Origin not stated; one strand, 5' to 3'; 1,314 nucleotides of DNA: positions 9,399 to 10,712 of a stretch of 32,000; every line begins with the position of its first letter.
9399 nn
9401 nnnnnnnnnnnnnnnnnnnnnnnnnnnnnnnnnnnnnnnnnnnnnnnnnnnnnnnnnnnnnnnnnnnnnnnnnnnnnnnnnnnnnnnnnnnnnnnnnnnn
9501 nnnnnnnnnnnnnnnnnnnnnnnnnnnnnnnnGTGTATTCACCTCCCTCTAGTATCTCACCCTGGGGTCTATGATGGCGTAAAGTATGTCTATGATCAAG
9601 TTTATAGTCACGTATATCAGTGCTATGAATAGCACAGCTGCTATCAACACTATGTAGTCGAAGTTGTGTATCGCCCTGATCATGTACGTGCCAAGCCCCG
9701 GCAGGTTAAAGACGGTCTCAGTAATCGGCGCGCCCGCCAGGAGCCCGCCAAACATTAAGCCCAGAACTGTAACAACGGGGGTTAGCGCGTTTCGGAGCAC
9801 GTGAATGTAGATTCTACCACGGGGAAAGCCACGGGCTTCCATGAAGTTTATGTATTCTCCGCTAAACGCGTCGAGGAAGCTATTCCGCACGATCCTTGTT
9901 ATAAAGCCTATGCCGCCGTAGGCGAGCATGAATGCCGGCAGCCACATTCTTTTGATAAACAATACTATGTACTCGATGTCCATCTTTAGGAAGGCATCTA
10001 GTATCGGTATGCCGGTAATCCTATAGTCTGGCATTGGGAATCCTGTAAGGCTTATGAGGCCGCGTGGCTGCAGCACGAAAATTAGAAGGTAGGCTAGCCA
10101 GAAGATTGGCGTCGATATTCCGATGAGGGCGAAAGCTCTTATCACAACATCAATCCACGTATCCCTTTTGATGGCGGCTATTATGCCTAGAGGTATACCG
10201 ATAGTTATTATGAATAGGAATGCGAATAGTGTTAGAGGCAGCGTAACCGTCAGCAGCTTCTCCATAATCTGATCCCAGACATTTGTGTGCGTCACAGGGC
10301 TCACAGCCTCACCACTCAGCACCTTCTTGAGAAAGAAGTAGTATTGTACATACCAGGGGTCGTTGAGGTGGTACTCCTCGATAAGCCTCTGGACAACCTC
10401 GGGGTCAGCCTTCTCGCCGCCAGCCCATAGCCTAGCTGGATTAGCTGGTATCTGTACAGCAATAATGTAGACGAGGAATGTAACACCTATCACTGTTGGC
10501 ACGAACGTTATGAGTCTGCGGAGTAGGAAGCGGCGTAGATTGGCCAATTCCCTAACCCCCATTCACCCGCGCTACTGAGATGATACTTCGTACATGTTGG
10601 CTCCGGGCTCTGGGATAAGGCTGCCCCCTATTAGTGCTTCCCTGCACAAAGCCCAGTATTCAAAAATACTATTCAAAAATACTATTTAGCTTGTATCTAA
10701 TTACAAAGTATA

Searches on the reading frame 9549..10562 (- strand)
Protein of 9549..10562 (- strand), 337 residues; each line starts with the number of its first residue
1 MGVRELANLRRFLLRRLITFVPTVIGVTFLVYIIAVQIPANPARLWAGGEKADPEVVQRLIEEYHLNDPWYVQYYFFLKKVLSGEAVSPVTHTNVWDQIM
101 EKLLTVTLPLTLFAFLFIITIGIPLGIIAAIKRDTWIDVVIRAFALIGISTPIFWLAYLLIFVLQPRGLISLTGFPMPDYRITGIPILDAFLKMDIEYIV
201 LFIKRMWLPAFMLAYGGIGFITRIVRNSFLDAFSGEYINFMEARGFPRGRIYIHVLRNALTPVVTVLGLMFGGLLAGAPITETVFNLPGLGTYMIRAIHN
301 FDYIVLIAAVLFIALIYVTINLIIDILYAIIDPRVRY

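Call 20: search_protein_families(library=pfam, proteins=[window:9549-10562:-], max_evalue=0.001)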
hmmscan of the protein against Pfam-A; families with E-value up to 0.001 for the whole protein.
window:9549-10562:- (337 aa): 2 families
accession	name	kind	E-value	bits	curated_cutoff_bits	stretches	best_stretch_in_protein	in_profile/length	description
PF00528.27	BPD_transp_1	-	1.1e-38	133.2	26.4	1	122-336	1-183/184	Binding-protein-dependent transport system inner membrane component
PF19300.4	BPD_transp_1_N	-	1.4e-09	38.5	23.8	1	11-93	3-84/114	Binding-prot-dependent transport system membrane comp, N-term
